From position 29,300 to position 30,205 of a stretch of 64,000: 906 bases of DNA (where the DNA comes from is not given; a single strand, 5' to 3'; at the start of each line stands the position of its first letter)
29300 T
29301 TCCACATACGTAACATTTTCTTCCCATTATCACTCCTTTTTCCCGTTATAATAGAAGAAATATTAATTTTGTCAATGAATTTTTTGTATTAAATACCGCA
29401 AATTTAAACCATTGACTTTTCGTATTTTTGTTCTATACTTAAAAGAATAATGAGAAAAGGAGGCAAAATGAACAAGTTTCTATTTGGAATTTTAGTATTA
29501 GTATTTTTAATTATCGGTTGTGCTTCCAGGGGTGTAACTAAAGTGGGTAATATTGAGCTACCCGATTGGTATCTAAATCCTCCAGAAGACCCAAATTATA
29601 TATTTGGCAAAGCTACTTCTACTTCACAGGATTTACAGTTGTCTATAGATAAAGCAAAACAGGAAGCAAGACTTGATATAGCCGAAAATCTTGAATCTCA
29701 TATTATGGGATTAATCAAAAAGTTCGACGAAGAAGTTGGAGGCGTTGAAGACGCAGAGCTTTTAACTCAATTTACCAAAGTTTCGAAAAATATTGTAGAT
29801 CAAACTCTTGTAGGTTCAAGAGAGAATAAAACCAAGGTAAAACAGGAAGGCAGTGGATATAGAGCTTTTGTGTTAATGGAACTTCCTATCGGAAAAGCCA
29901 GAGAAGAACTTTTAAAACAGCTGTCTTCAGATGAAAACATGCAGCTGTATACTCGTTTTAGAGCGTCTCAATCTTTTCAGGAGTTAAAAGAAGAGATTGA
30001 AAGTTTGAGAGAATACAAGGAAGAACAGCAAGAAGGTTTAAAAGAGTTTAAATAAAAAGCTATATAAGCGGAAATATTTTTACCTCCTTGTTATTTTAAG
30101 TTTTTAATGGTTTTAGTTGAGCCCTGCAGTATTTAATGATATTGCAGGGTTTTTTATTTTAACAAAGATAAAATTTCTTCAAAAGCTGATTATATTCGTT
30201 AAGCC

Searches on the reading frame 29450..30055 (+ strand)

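Call 66: search_protein_families(library=pfam, proteins=[window:29450-30055:+], max_evalue=0.001)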
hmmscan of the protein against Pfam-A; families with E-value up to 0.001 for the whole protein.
window:29450-30055:+ (201 aa): 1 family
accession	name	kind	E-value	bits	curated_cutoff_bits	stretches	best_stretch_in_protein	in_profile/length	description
PF02169.21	LPP20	-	6.5e-06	26.9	25.9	1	38-135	1-89/97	LPP20 lipoprotein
